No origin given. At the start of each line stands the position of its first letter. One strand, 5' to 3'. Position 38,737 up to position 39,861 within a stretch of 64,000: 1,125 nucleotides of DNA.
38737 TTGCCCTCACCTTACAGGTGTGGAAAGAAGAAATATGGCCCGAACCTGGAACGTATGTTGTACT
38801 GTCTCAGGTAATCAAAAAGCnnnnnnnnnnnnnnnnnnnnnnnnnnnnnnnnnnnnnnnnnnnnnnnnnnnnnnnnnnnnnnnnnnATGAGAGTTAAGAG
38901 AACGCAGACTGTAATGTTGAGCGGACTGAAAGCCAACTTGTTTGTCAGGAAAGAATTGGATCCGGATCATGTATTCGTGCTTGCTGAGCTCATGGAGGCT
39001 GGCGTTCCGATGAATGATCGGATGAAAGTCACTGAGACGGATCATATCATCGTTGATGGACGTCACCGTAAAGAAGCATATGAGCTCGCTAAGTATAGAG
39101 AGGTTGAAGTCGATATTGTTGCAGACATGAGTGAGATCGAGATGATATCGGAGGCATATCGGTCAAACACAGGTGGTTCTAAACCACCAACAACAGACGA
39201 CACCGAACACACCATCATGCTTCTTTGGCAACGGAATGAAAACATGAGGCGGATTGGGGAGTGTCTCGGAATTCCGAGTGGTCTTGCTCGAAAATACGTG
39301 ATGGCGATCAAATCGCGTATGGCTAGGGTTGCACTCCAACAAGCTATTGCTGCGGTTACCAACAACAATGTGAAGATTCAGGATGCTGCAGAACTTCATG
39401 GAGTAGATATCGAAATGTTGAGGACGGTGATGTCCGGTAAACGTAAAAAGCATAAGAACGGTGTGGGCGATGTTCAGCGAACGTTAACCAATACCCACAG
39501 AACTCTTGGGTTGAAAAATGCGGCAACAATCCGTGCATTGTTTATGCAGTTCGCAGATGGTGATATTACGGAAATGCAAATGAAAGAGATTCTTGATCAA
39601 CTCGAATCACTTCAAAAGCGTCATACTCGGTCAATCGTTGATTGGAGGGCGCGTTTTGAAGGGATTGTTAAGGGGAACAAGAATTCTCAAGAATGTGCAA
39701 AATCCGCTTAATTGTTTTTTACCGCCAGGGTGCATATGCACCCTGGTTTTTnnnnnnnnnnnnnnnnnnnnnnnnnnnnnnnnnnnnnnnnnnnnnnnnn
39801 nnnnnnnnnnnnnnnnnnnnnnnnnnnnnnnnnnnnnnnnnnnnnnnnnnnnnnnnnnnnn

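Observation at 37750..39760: Compositionally distinct three-gene island with perfect Shine-Dalgarno sites, ending in a ParB/Srx-like protein, divergent from a DEDDy exonuclease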

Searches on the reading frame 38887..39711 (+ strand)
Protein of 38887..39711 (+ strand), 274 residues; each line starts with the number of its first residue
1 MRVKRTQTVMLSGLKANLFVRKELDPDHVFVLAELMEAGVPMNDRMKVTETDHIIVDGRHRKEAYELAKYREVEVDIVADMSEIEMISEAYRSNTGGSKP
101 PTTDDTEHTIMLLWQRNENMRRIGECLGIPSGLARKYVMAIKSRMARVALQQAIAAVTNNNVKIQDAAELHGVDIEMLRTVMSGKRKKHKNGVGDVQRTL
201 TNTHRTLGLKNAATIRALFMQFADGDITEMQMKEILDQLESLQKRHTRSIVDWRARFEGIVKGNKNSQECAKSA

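Call 4: search_protein_families(library=pfam, proteins=[window:38887-39711:+], max_evalue=0.1)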
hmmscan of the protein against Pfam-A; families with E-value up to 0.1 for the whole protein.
window:38887-39711:+ (274 aa): 0 families

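Call 5: search_protein_families(library=phrogs, proteins=[window:38887-39711:+], max_evalue=0.1)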
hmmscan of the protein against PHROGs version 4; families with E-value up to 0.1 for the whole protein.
window:38887-39711:+ (274 aa): 4 families
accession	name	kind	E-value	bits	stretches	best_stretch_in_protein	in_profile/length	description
phrog_9978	-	unknown function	0.0085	16.8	1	42-79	1-38/54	-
phrog_1033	-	DNA, RNA and nucleotide metabolism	0.012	16.4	1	23-96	52-133/334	ParB-like partition protein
phrog_8775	-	unknown function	0.07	14.5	0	45-85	8-49/97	-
phrog_34622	-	unknown function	0.081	13.7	0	156-190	13-45/189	-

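Call 6: search_protein_families(library=padloc, proteins=[window:38887-39711:+], max_evalue=0.1)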
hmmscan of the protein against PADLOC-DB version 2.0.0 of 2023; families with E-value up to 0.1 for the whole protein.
window:38887-39711:+ (274 aa): 0 families

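Call 7: search_protein_families(library=ncbifam, proteins=[window:38887-39711:+], max_evalue=0.1)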
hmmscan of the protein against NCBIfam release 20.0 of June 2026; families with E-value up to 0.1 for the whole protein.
window:38887-39711:+ (274 aa): 1 family
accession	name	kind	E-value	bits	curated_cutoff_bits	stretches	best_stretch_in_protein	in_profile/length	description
NF040852.1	nitrile_Arch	equivalog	0.03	13.5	500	1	28-93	35-98/262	nitrilase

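Call 8: search_solved_structures(query=window:38887-39711:+, max_evalue=10, show_alignments=2)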
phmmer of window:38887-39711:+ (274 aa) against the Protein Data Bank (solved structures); distinct sequences matched with E-value up to 10: 1.
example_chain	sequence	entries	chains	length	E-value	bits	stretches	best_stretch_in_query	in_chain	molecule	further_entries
8gjy_A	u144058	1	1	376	0.3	13.8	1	59-156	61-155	cGAS-like receptor 1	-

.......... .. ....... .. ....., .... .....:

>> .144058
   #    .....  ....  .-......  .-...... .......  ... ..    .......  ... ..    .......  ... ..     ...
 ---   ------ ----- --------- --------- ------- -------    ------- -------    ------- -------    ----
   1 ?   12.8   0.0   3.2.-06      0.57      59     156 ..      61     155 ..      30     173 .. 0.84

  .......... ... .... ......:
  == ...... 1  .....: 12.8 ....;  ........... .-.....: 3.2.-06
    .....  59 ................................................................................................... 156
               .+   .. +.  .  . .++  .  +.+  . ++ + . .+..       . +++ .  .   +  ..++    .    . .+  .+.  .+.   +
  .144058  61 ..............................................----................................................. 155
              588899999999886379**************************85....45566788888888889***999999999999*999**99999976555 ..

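Call 10: find_homologous_proteins(query=window:38887-39711:+, max_evalue=0.001)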
Query window:38887-39711:+ (274 aa): 57 proteins with E <= 0.001 among 1081 candidates.
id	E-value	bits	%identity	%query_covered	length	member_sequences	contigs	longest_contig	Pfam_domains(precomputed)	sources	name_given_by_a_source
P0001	1.7e-169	579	100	97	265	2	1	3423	-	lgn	-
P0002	8.1e-91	322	58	100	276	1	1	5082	-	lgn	-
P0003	5.2e-87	309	56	100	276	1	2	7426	-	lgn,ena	-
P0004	6.7e-84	299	55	100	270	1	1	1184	-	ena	-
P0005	1.9e-83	298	53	99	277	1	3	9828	-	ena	-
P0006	2.6e-83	297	55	100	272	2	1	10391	-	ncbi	-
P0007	2.7e-83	297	54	100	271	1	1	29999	-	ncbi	-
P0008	1.4e-81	292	55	98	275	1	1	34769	-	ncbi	-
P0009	1.9e-80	288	52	100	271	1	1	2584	PF02195.27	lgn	-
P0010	3.6e-80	287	50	96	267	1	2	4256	PF02195.27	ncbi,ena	-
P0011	1.9e-78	281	53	95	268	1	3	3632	-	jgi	jgi:ParB-like chromosome segregation protein Spo0J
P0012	2.0e-77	278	49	99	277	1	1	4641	-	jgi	jgi:hypothetical protein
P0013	2.9e-77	277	52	97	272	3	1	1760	-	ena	-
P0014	4.1e-77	277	52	95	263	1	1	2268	-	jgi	jgi:predicted transcriptional regulator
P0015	1.0e-76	276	48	99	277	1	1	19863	-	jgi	jgi:transposase-like protein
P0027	1.5e-71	259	52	90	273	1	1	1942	PF02195.27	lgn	-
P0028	2.1e-71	258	48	94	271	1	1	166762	-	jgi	jgi:hypothetical protein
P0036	1.1e-69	253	47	99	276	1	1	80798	PF02195.27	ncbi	-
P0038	2.5e-69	252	47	99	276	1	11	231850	-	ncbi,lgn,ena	-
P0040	1.7e-68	249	45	97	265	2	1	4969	PF02195.27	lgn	-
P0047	7.4e-63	230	47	94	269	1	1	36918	PF02195.27,PF05225.23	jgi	jgi:ParB-like chromosome segregation protein Spo0J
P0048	6.7e-62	227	44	94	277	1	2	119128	PF02195.27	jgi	-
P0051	2.6e-61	225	43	97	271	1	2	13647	PF02195.27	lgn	-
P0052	6.5e-59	217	43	91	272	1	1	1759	PF02195.27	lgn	-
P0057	2.7e-15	75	26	92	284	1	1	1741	PF02195.27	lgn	-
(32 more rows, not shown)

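Call 12: find_encoding_contigs(protein=P0002, flank=6000, max_places=3)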
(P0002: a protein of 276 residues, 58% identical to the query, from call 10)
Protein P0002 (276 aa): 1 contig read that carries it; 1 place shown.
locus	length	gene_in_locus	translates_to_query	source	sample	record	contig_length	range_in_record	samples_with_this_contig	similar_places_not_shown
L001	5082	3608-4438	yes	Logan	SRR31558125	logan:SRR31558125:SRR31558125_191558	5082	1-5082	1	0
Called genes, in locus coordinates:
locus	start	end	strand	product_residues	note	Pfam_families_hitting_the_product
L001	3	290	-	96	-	?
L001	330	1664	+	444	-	PF00239:Resolvase, PF07508:Recombinase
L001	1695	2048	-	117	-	PF10861:DUF2784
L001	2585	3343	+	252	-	-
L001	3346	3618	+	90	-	-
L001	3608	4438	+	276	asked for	-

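Call 13: find_encoding_contigs(protein=P0003, flank=8000, max_places=3)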
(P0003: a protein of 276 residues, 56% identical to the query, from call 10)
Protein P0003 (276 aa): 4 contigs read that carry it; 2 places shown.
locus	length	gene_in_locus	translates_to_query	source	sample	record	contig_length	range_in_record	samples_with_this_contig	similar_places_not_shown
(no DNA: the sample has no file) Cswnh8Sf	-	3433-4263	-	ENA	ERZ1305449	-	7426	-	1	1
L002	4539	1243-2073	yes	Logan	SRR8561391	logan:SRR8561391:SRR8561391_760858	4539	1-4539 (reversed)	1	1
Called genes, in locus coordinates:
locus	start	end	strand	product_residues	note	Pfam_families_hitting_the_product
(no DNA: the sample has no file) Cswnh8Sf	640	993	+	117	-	-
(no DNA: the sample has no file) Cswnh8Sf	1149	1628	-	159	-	-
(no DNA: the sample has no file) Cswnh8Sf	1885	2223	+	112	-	-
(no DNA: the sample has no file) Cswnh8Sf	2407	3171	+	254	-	-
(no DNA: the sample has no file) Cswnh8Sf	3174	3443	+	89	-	-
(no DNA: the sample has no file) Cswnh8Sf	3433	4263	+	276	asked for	-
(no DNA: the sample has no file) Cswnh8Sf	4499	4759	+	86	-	PF09391:DUF2000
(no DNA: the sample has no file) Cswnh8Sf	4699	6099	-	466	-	-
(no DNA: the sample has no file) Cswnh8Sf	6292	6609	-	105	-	-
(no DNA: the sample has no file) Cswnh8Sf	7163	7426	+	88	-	?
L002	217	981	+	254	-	-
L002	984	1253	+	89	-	-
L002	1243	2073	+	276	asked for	-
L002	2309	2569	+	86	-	PF09391:DUF2000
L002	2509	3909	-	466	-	-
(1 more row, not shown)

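Call 14: find_encoding_contigs(protein=P0008, flank=8000, max_places=3)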
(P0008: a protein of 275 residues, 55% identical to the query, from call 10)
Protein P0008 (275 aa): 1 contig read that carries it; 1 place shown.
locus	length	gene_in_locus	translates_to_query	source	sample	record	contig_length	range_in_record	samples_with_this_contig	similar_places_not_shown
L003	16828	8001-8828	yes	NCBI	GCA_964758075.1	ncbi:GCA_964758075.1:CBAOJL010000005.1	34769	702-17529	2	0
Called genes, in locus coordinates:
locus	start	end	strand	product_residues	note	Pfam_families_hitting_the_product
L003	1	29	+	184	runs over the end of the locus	-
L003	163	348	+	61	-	PF00253:Ribosomal_S14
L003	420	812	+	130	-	PF00410:Ribosomal_S8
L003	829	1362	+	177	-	PF00347:Ribosomal_L6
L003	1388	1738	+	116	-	PF00861:Ribosomal_L18p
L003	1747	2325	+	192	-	PF00333:Ribosomal_S5, PF03719:Ribosomal_S5_C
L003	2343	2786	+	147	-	PF00828:Ribosomal_L27A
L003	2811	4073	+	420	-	PF00344:SecY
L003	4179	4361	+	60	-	-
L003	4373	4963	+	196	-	PF00406:ADK, PF13207:AAA_17 (weak)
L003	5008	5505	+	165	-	PF01250:Ribosomal_S6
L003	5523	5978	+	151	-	PF00436:SSB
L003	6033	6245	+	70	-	PF01084:Ribosomal_S18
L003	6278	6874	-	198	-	PF08207:EFP_N, PF09285:Elong-fact-P_C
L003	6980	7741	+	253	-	-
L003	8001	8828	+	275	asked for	-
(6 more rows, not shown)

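Call 15: find_encoding_contigs(protein=P0038, flank=8000, max_places=3)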
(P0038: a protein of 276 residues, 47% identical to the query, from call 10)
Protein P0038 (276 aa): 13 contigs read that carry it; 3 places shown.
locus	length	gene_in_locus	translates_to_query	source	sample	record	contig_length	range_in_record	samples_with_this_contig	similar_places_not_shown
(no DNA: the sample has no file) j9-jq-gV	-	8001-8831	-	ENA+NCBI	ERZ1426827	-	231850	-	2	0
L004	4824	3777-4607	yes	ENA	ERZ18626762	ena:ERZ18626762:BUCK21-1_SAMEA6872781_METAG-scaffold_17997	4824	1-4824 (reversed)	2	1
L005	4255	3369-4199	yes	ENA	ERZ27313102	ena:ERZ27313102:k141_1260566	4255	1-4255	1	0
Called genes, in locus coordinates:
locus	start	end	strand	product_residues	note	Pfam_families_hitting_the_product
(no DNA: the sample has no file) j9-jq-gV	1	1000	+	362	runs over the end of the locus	PF11141:DUF2914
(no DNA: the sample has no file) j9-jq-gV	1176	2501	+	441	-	PF00989:PAS, PF13426:PAS_9, PF00512:HisKA, PF02518:HATPase_c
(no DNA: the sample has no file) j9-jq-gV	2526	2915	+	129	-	PF00072:Response_reg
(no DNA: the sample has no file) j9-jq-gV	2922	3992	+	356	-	-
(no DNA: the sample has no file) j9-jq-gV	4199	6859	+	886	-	PF01326:PPDK_N, PF00391:PEP-utilizers, PF02896:PEP-utilizers_C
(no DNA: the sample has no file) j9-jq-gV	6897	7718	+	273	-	-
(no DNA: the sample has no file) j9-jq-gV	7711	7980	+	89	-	-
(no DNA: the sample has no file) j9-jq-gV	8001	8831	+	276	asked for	-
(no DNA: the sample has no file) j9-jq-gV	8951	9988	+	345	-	PF00704:Glyco_hydro_18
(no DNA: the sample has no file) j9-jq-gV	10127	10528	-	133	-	-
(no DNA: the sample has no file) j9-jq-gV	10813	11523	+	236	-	PF13739:PdaC, PF11738:DUF3298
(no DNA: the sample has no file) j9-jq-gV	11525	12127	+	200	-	PF09335:VTT_dom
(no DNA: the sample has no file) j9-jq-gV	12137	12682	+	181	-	PF01625:PMSR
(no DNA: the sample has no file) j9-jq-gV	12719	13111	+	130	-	PF01641:SelR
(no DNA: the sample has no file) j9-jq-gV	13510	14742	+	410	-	PF13742:tRNA_anti_2, PF01336:tRNA_anti-codon (weak), PF02601:Exonuc_VII_L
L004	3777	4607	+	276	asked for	-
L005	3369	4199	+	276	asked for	-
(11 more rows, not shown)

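Call 16: find_encoding_contigs(protein=P0028, flank=8000, max_places=2)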
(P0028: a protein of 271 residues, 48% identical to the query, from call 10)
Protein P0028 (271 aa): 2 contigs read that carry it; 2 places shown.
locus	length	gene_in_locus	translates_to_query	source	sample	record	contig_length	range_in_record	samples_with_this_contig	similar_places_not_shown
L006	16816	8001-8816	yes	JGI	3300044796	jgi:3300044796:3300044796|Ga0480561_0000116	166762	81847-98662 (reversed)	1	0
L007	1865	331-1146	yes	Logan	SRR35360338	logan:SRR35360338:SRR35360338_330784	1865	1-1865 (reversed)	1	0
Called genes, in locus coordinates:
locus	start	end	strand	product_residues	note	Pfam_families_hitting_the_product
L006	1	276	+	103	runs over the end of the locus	-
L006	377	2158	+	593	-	PF01411:tRNA-synt_2c, PF07973:tRNA_SAD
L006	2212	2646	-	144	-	PF00196:GerE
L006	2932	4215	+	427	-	-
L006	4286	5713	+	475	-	-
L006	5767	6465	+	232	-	-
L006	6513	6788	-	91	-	-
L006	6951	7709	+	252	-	-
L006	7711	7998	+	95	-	-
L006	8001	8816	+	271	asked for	-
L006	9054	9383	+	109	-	PF01176:eIF-1a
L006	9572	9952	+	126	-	PF00416:Ribosomal_S13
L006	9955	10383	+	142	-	PF00411:Ribosomal_S11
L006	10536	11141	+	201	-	PF00163:Ribosomal_S4, PF01479:S4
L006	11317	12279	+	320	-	PF01193:RNA_pol_L, PF13656:RNA_pol_L_2 (faint), PF01000:RNA_pol_A_bac, PF03118:RNA_pol_A_CTD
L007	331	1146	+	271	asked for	-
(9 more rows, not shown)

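Call 17: find_encoding_contigs(protein=P0048, flank=8000, max_places=2)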
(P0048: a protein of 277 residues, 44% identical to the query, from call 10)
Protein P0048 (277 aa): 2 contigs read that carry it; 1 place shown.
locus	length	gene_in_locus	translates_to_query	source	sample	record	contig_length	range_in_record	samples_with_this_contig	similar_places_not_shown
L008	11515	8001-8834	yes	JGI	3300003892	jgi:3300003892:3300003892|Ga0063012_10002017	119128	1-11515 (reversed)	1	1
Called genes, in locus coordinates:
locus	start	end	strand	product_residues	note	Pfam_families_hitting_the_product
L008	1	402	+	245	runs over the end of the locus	PF00005:ABC_tran, PF13304:AAA_21 (faint)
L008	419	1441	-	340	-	PF00274:Glycolytic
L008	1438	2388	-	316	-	PF03320:FBPase_glpX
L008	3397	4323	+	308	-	PF03462:PCRF, PF00472:RF-1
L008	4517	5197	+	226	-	PF00005:ABC_tran, PF13304:AAA_21 (faint)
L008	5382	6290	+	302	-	PF18075:FtsX_ECD, PF02687:FtsX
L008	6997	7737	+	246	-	-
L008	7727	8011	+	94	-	-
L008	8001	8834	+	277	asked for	PF02195:ParB_N (weak)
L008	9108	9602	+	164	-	-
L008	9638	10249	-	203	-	PF00081:Sod_Fe_N, PF02777:Sod_Fe_C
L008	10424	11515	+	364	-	?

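Call 22: find_related_loci(query=A2, collection=genome_contigs, flank=6000)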
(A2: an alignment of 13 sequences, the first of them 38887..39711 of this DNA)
Query A2 (274 aa) in genome_contigs; peptide patterns used: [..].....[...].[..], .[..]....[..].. (x = any residue, [..] = any of these).
122 stretches matched a pattern; 34 encode a relative of the query (tblastn E <= 1e-3); 34 distinct loci.
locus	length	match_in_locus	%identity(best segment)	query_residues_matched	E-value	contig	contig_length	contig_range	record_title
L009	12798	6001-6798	54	1-267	4e-96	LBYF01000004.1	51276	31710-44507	MAG: Parcubacteria group bacterium GW2011_GWA2_40_14 UT81_C0004, whole genome shotgun sequence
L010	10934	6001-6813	49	1-272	6e-85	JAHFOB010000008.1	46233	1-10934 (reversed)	MAG: Candidatus Zambryskiibacteriota bacterium isolate nzgw494 NODE_281_length_46234_cov_3.873029, whole genome shotgun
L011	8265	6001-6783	48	1-258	1e-81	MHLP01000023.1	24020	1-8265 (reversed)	MAG: Candidatus Lloydbacteria bacterium RIFCSPLOWO2_01_FULL_50_20 rifcsplowo2_01_scaffold_3949, whole genome shotgun seq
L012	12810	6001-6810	49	1-271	2e-80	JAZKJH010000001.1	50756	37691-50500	MAG: Patescibacteria group bacterium isolate ADI_DC_SW_02_SPN_11032020-bin097_1 DCSW02SPN_B097_1_000000000001, whole gen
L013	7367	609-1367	49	9-258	2e-79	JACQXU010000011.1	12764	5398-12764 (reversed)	MAG: Candidatus Uhrbacteria bacterium isolate NC_groundwater_1523_Pr4_B-0.1um_41_4 SR1-18-B1_scaffold_64084, whole genom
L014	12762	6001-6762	49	5-260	6e-79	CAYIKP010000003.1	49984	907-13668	MAG TPA_asm: uncultured Candidatus Saccharibacteria bacterium isolate ERP119705_co23_581 genome assembly, contig: NODE_3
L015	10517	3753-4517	47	1-258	3e-78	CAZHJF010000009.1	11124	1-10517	MAG TPA_asm: uncultured Candidatus Saccharibacteria bacterium isolate SRP286056_co1_564 genome assembly, contig: NODE_75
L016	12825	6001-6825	47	1-271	2e-77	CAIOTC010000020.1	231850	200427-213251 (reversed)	uncultured bacterium isolate AlinenLipids_bin-2248 genome assembly, contig: bin-2248:20/24, whole genome shotgun sequenc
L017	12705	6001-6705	49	5-257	9e-77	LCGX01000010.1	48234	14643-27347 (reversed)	MAG: Candidatus Nomurabacteria bacterium GW2011_GWF2_43_8 UW07_C0010, whole genome shotgun sequence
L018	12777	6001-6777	44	6-274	2e-72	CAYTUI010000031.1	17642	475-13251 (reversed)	MAG TPA_asm: uncultured Gammaproteobacteria bacterium isolate SRP062349_co4_110 genome assembly, contig: NODE_637_length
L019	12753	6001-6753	45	8-260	4e-70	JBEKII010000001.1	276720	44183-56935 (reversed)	MAG: Minisyncoccia bacterium isolate SPRUCE 297 SPRUCE_297_1, whole genome shotgun sequence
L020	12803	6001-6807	44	5-273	1e-69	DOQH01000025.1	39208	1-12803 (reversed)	MAG TPA_asm: Candidatus Magasanikbacteria bacterium isolate UBA10142 contig_28814, whole genome shotgun sequence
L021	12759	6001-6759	46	4-257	6e-70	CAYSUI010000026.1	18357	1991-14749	MAG TPA_asm: uncultured Candidatus Saccharibacteria bacterium isolate SRP298887_co1_137 genome assembly, contig: NODE_28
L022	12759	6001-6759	46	4-257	7e-69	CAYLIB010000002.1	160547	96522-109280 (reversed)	MAG TPA_asm: uncultured Candidatus Saccharibacteria bacterium isolate SRP278252_co2_789 genome assembly, contig: NODE_10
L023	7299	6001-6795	41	7-274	2e-68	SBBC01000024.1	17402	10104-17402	MAG: Candidatus Microgenomatus auricola isolate Bin_28_1_1 Hy_contig36227, whole genome shotgun sequence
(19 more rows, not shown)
